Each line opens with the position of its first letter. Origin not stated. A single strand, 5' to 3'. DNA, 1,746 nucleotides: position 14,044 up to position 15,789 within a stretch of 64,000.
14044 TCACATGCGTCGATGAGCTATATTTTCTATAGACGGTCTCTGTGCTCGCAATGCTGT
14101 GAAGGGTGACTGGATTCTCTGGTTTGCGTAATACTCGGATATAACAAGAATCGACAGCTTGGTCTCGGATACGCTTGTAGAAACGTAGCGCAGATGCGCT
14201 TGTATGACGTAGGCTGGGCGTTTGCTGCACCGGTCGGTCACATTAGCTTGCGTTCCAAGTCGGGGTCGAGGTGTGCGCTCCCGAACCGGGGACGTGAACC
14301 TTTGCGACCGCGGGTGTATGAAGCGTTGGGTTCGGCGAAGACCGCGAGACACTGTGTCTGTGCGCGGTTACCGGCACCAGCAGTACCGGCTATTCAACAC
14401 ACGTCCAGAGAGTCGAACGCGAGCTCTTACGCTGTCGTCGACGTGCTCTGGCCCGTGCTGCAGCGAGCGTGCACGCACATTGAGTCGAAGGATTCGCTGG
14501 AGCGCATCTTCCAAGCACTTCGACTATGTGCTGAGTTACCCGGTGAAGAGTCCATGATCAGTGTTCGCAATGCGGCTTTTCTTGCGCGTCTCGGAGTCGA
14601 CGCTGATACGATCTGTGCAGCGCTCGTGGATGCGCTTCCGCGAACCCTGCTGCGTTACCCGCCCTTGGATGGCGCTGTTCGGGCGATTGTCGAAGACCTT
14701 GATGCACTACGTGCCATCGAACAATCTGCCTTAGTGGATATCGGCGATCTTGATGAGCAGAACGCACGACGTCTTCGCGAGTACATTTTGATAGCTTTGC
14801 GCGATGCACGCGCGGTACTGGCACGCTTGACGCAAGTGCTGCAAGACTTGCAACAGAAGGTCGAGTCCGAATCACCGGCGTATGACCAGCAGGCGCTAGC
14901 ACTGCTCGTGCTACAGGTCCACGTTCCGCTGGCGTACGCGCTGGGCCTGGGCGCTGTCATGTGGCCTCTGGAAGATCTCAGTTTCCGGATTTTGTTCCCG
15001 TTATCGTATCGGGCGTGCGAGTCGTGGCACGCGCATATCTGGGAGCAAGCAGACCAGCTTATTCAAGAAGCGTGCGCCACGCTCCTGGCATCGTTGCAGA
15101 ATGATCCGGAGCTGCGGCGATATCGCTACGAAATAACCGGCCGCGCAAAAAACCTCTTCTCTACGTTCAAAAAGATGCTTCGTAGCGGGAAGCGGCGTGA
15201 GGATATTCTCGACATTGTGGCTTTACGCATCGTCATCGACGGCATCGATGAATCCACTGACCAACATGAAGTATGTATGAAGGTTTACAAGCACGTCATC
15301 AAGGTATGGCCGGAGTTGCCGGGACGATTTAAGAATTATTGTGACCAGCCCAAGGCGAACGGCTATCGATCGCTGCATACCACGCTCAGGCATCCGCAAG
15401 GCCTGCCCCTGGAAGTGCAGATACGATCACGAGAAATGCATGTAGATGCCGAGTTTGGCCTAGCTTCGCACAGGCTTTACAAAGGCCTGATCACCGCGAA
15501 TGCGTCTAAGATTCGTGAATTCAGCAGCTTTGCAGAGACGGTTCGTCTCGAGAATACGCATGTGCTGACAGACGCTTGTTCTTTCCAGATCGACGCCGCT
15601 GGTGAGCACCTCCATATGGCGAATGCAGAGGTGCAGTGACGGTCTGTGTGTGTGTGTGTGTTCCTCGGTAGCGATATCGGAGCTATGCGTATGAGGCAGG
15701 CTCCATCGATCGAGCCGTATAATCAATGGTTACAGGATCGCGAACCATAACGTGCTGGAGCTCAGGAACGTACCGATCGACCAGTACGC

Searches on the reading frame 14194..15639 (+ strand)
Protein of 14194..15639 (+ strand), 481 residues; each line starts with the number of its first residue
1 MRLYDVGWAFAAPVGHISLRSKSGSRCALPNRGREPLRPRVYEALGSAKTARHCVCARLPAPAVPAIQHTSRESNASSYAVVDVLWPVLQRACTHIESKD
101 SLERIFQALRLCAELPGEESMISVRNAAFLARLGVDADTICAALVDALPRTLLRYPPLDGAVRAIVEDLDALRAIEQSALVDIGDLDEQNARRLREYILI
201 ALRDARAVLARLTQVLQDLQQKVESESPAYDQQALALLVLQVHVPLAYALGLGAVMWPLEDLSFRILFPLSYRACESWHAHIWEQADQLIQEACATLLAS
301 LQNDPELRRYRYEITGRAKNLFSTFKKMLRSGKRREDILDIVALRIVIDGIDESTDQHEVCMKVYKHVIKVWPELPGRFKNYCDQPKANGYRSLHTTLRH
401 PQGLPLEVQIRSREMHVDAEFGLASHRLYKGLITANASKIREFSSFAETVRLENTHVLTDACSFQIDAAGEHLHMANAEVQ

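Call 31: search_protein_families(library=pfam, proteins=[window:14194-15639:+], max_evalue=0.001)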
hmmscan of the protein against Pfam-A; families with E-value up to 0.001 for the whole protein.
window:14194-15639:+ (481 aa): 2 families
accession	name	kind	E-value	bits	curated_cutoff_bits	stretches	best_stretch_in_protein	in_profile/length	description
PF04607.23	RelA_SpoT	-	2.4e-28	99.1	27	1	316-430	1-109/113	Region found in RelA / SpoT proteins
PF13328.12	HD_4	-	3.4e-11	43.6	27.2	1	124-252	25-155/156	HD domain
